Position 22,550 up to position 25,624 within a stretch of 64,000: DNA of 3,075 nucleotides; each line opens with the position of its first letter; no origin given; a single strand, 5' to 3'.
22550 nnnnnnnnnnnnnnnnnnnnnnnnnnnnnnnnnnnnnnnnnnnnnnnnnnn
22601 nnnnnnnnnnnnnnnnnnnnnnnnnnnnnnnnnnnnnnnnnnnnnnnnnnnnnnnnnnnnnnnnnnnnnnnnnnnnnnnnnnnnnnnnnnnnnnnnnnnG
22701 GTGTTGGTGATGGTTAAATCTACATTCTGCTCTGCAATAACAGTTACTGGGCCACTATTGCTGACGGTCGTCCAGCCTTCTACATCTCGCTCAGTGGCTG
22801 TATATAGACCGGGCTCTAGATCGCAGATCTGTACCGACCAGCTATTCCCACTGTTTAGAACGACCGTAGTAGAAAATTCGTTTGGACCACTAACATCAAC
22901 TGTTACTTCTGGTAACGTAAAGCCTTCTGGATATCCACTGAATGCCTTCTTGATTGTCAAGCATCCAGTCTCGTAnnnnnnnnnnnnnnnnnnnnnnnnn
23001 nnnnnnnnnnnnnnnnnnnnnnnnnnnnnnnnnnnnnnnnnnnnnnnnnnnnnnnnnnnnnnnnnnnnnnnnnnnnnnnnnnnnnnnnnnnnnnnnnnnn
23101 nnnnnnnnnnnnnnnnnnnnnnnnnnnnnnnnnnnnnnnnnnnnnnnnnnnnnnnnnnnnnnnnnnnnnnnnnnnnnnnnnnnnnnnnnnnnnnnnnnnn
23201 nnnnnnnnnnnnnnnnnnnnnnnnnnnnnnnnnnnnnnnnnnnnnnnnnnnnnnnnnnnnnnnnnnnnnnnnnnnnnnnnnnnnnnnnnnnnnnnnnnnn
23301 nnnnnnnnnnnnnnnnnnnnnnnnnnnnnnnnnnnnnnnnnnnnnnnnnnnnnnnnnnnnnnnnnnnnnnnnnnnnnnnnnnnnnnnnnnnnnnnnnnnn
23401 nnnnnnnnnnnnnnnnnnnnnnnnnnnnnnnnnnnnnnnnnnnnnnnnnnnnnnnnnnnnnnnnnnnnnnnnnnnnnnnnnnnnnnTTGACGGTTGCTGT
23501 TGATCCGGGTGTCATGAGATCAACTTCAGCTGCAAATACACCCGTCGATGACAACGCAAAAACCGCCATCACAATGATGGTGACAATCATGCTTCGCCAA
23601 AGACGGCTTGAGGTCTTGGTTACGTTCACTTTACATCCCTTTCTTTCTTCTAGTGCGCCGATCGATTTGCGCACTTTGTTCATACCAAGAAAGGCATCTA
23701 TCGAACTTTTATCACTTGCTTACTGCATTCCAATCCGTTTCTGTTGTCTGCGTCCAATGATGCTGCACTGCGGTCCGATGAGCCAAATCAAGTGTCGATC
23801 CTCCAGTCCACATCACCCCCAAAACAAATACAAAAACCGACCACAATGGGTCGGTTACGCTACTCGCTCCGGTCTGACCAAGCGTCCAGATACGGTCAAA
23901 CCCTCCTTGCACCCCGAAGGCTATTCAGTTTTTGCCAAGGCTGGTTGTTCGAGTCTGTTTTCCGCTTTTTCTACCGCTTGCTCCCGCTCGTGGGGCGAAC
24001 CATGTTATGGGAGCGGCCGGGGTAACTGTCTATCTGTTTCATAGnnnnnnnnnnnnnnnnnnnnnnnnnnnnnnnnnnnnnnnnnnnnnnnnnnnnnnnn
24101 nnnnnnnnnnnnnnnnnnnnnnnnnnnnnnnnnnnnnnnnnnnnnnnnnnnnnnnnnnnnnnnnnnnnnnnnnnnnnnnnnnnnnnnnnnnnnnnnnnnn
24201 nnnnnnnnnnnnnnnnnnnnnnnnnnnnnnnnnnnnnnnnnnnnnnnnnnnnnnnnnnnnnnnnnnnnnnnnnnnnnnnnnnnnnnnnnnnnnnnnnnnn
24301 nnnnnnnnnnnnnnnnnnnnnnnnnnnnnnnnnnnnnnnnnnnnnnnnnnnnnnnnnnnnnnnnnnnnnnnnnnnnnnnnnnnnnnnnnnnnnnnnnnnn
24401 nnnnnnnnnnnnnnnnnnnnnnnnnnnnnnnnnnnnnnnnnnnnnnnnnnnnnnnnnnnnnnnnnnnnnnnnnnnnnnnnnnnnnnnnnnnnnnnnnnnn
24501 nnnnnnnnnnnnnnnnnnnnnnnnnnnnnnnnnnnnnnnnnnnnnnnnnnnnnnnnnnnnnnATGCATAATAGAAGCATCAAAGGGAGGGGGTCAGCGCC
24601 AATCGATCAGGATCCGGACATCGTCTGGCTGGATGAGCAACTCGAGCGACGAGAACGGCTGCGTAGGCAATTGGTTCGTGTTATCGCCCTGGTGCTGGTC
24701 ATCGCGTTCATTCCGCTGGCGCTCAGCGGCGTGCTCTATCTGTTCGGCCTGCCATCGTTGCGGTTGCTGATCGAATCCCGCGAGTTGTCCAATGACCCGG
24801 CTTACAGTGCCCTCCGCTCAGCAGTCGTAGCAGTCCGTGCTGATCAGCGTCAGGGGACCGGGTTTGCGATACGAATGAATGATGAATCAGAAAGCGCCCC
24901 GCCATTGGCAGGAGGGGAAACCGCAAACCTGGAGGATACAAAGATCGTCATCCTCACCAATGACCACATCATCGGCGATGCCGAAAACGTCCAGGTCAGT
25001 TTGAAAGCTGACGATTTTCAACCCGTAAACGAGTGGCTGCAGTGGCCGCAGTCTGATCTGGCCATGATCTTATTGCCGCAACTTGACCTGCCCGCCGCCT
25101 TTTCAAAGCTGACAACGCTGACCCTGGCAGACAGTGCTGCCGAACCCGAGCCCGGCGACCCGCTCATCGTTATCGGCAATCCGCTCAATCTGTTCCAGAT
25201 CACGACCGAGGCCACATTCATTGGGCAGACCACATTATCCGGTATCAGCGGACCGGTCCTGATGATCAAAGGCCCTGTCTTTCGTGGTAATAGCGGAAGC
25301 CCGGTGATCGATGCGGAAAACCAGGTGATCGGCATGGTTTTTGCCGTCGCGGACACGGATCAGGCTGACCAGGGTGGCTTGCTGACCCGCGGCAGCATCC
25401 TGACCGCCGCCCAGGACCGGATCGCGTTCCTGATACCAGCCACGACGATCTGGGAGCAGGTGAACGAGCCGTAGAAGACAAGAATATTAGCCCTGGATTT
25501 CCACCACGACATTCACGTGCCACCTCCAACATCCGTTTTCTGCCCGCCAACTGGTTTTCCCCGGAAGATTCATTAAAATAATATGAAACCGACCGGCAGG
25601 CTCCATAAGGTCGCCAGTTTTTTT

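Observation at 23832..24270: Two tandem c-di-GMP-II-like riboswitch aptamers, each with its own terminator, in the 5' leader of the giant repeat-protein gene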

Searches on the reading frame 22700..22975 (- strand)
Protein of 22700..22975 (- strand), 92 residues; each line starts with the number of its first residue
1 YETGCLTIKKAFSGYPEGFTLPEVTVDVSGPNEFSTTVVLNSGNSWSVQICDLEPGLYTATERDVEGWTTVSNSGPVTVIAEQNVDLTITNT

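Call 67: search_protein_families(library=pfam, proteins=[window:22700-22975:-], max_evalue=10)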
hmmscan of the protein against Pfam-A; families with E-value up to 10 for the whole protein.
seq(92 aa): 2 families
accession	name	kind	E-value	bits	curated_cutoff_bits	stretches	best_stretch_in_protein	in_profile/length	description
PF19407.5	DUF5979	-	0.015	16.4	25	1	7-92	2-102/104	Domain of unknown function (DUF5979)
PF05738.19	Cna_B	-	0.14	13.1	22.3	1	23-92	20-87/87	Cna protein B-type domain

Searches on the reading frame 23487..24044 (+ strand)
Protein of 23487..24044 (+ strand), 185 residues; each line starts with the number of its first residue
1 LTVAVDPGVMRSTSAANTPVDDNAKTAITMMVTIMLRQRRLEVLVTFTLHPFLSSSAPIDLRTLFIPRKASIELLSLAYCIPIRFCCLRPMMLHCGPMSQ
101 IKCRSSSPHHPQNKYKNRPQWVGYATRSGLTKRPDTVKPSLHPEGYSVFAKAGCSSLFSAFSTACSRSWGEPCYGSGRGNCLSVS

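Call 83: search_protein_families(library=pfam, proteins=[window:23487-24044:+], max_evalue=1)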
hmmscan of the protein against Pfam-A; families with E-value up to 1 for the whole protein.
window:23487-24044:+ (185 aa): 0 families

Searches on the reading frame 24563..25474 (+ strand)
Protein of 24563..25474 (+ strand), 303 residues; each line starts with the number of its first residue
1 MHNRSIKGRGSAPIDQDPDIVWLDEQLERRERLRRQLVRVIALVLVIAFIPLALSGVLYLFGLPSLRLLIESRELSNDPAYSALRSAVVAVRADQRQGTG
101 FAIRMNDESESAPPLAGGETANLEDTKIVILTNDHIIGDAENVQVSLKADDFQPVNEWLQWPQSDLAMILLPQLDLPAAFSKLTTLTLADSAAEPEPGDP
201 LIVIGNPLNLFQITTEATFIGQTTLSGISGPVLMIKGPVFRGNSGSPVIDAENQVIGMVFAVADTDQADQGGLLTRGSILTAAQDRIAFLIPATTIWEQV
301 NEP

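Call 8: search_protein_families(library=pfam, proteins=[window:24563-25474:+], max_evalue=0.01)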
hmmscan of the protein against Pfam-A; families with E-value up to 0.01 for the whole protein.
window:24563-25474:+ (303 aa): 3 families
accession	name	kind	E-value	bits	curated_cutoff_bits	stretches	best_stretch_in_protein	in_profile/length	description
PF13365.12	Trypsin_2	-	1.5e-15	58.6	27.6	1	127-258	10-144/144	Trypsin-like peptidase domain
PF00089.32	Trypsin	-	9.8e-05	22.7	20.6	1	129-276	36-212/220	Trypsin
PF00949.27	Peptidase_S7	-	0.0094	16.3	20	0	241-267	95-122/131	Peptidase S7, Flavivirus NS3 serine protease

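Call 49: search_protein_families(library=ncbifam, proteins=[window:24563-25474:+], max_evalue=0.01)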
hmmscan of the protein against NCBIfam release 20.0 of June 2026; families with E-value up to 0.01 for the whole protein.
window:24563-25474:+ (303 aa): 8 families
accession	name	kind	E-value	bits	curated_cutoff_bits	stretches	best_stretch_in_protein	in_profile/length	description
NF033740.0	MarP_fam_protase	equivalog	2.2e-11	43.4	250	1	130-284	223-375/390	MarP family serine protease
TIGR02037.1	degP_htrA_DO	subfamily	4.2e-11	42.4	416.2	1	128-266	71-205/434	Do family serine endopeptidase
NF041521.1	HhoA_HhoB_HtrA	equivalog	1.9e-09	37.3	450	1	129-265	69-203/335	HhoA/HhoB/HtrA family serine endopeptidase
NF007526.1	PRK10139.1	equivalog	9.4e-09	34.4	756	1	116-263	91-234/456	serine endoprotease DegQ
NF047968.1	SerProtHtrA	equivalog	1.6e-07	31.1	470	1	125-263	95-234/357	serine protease HtrA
TIGR02038.1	protease_degS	equivalog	2.1e-07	30.4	422.95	1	126-263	87-219/351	outer membrane-stress sensor serine endopeptidase DegS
NF008147.1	PRK10898.1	equivalog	6.8e-07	28.7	408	1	62-264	22-220/352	outer membrane-stress sensor serine endopeptidase DegS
NF008189.1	PRK10942.1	equivalog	1.3e-06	27.1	720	1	123-266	120-259/477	serine endoprotease DegP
